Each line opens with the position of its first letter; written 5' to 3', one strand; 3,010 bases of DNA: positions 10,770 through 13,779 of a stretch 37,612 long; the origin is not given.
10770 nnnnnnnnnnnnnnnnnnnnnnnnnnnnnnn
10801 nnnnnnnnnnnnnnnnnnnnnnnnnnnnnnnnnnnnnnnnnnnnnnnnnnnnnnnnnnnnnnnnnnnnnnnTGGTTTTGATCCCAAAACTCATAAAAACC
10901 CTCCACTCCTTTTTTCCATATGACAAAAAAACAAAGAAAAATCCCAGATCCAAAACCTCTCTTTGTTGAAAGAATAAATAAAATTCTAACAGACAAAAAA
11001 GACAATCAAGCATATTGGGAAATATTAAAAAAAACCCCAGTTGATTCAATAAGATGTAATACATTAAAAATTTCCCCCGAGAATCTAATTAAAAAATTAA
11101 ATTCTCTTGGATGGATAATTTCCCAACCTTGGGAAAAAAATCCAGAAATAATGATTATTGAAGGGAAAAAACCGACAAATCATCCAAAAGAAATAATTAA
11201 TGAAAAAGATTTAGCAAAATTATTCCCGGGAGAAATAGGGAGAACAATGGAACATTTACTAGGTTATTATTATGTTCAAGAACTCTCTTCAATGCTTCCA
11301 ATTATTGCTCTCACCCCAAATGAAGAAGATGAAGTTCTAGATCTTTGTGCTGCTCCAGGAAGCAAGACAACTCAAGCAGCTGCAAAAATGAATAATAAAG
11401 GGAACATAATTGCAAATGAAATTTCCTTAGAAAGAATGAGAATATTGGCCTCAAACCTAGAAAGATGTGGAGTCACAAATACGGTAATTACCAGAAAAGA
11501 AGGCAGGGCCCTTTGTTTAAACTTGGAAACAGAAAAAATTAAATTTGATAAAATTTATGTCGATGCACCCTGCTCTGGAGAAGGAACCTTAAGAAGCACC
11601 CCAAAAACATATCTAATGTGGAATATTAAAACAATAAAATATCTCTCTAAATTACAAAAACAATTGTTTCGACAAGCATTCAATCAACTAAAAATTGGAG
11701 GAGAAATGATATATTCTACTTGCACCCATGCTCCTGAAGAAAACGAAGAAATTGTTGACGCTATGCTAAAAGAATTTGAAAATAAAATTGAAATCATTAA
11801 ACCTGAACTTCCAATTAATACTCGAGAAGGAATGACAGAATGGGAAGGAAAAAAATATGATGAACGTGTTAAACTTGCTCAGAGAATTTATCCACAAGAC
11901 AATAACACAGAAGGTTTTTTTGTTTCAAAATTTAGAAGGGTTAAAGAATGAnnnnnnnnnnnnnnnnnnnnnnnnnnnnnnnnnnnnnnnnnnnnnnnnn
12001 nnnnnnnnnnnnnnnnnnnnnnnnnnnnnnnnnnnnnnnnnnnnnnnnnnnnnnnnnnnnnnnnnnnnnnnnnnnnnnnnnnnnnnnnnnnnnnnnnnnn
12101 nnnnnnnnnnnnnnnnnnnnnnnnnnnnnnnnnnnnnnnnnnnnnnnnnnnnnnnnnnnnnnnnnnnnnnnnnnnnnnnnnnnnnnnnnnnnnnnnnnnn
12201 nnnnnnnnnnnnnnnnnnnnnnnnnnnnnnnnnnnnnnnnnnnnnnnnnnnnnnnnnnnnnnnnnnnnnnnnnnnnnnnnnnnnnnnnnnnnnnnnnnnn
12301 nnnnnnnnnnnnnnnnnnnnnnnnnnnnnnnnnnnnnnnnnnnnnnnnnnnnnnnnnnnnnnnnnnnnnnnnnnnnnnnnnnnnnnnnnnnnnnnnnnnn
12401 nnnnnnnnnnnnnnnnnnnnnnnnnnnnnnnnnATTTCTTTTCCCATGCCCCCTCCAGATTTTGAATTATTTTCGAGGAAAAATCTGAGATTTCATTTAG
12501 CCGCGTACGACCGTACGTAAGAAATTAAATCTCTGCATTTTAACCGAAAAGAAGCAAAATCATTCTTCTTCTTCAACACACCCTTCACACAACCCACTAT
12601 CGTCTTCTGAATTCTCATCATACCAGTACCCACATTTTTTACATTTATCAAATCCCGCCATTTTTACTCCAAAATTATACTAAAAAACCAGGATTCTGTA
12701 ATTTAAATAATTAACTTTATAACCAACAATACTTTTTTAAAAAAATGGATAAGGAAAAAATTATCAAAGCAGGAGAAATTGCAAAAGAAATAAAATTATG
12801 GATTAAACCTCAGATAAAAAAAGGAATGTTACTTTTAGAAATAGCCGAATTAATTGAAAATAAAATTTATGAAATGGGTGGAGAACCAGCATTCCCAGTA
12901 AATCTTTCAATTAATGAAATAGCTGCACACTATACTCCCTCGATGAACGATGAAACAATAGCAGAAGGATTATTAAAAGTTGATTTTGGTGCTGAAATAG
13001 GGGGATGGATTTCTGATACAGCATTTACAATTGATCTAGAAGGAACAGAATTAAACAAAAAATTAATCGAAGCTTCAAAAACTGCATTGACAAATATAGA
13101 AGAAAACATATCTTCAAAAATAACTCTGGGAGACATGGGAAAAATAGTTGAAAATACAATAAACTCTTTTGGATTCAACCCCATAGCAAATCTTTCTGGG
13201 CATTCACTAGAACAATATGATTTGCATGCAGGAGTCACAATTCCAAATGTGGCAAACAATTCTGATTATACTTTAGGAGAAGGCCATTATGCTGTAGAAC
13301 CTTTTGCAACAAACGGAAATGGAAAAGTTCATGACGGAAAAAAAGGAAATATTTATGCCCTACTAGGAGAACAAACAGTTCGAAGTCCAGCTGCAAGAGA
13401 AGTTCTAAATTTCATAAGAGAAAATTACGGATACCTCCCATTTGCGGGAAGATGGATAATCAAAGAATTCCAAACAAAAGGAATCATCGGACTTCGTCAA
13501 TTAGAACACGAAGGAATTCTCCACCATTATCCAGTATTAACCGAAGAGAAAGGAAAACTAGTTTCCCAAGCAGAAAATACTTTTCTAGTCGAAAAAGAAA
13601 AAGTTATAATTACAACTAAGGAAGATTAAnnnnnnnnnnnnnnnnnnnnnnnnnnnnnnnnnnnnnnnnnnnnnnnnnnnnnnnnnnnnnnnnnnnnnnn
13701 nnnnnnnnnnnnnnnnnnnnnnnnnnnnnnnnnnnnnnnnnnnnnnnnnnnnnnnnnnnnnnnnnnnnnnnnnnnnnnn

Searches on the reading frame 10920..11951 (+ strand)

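Call 107: search_protein_families(library=pfam, proteins=[window:10920-11951:+], max_evalue=0.00001)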
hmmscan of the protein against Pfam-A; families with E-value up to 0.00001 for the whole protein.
window:10920-11951:+ (343 aa): 4 families
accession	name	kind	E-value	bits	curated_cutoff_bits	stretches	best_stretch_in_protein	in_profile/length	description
PF01189.24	Methyltr_RsmB-F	-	5.9e-51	173.4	27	1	129-339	2-199/199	16S rRNA methyltransferase RsmB/F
PF17125.10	Methyltr_RsmF_N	-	4e-09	37.2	34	0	15-89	5-74/86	N-terminal domain of 16S rRNA methyltransferase RsmF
PF01728.25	FtsJ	-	9.3e-08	32.6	24.1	1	135-297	21-166/181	FtsJ-like methyltransferase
PF13847.12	Methyltransf_31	-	1.6e-07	31.5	27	1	135-288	3-128/145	Methyltransferase domain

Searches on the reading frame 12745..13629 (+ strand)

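Call 107: search_protein_families(library=pfam, proteins=[window:12745-13629:+], max_evalue=0.00001)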
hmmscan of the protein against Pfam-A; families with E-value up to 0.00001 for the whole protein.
window:12745-13629:+ (294 aa): 1 family
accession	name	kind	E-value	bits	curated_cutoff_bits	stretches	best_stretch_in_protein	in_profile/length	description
PF00557.29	Peptidase_M24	-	1e-22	81.4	23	1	4-186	1-187/208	Metallopeptidase family M24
